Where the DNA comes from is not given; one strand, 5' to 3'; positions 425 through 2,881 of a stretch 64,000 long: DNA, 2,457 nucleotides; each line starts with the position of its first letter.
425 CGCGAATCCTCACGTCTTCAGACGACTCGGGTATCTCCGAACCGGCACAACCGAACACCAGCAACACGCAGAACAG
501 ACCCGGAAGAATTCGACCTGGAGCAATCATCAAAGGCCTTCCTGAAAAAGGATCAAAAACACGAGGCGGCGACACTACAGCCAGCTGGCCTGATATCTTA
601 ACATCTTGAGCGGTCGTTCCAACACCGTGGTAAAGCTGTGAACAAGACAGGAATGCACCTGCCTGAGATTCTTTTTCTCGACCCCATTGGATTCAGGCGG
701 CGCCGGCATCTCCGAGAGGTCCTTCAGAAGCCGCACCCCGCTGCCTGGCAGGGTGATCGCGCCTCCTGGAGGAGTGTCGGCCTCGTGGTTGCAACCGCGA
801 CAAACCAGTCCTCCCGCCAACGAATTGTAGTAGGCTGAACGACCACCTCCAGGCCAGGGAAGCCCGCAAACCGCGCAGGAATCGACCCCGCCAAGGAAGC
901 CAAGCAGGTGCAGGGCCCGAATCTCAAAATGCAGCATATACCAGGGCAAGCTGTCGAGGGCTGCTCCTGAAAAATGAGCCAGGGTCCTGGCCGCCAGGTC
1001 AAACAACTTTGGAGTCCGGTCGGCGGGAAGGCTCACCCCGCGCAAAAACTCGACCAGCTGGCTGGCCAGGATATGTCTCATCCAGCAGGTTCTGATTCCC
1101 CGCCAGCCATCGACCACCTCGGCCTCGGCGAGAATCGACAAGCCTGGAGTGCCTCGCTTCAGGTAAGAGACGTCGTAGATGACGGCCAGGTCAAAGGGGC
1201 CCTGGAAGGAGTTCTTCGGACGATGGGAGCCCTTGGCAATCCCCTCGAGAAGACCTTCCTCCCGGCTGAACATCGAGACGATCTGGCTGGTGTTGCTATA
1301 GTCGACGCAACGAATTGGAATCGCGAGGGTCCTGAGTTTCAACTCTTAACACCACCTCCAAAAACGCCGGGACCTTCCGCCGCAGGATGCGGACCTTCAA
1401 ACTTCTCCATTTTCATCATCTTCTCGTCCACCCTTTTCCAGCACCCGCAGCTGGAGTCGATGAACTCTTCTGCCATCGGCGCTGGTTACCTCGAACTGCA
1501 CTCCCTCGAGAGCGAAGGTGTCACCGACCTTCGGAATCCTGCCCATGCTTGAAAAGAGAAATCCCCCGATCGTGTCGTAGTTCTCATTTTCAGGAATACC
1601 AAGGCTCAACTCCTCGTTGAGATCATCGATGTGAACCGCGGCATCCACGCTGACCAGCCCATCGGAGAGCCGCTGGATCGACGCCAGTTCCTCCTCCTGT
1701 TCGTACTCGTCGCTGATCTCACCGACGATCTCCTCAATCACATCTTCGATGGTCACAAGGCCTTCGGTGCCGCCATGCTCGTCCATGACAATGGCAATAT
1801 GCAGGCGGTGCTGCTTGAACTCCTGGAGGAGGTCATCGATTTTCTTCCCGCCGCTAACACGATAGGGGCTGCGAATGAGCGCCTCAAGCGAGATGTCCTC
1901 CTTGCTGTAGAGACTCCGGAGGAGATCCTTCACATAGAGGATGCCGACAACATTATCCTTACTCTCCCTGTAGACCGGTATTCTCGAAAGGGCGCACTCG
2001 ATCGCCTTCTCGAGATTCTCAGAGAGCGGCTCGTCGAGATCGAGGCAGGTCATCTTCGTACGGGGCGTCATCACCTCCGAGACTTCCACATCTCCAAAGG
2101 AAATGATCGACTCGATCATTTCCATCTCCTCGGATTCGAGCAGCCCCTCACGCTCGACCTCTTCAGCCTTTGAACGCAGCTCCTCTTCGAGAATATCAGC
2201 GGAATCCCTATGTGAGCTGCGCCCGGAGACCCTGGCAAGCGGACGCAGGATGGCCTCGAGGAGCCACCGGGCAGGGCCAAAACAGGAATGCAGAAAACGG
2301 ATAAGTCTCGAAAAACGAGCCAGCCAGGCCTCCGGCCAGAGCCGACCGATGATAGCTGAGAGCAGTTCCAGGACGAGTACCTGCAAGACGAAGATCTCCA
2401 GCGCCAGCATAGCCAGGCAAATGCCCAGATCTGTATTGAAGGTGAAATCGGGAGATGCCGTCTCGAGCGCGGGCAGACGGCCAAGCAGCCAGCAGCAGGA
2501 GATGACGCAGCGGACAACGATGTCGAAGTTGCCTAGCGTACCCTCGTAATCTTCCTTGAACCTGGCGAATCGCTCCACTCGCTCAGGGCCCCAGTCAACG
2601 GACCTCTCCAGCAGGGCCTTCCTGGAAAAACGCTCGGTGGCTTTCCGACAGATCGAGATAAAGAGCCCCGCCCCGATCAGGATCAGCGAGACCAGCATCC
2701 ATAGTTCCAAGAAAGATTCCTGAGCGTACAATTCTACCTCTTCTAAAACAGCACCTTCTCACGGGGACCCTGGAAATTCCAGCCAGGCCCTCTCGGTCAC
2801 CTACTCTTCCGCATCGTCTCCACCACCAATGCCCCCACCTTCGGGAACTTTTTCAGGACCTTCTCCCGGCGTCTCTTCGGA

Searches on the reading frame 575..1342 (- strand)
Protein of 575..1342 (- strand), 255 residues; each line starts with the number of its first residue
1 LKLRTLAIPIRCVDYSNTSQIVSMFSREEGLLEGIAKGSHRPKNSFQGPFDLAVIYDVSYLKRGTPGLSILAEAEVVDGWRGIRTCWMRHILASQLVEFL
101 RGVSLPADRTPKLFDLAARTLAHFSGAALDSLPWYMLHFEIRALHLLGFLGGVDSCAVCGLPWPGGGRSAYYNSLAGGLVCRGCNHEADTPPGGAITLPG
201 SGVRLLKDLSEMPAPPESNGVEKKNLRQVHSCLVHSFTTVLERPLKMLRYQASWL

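Call 30: search_protein_families(library=pfam, proteins=[window:575-1342:-], max_evalue=0.00001)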
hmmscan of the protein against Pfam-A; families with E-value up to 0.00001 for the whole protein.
window:575-1342:- (255 aa): 2 families
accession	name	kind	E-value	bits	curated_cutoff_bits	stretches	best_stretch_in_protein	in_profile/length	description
PF11967.14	RecO_N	-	1.7e-11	44.4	27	1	1-79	1-79/80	Recombination protein O N terminal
PF02565.21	RecO_C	-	3.1e-11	43.7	22.1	1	92-247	9-155/157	Recombination protein O C terminal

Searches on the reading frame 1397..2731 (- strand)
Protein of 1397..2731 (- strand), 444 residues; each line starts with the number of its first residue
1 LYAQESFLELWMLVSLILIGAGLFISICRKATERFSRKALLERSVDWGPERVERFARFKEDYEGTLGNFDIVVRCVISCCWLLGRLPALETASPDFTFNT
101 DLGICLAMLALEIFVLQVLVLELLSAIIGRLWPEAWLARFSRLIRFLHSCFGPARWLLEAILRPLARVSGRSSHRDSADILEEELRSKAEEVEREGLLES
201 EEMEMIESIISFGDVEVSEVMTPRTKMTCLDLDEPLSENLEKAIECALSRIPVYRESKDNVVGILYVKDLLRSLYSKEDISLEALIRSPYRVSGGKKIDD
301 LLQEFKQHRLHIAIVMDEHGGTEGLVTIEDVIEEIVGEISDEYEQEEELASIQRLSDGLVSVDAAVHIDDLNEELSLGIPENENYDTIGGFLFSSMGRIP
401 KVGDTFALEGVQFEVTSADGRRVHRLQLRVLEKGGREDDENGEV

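Call 30: search_protein_families(library=pfam, proteins=[window:1397-2731:-], max_evalue=0.00001)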
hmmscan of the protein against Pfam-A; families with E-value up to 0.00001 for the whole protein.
window:1397-2731:- (444 aa): 3 families
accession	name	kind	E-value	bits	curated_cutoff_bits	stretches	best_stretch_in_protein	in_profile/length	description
PF03471.22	CorC_HlyC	-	3.3e-23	81.9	27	1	354-430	2-79/81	Transporter associated domain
PF00571.33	CBS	-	3.7e-14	53.2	24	1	217-274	1-55/57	CBS domain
PF01595.25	CNNM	-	4.2e-11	43.3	28.4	1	94-202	81-181/181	Cyclin M transmembrane N-terminal domain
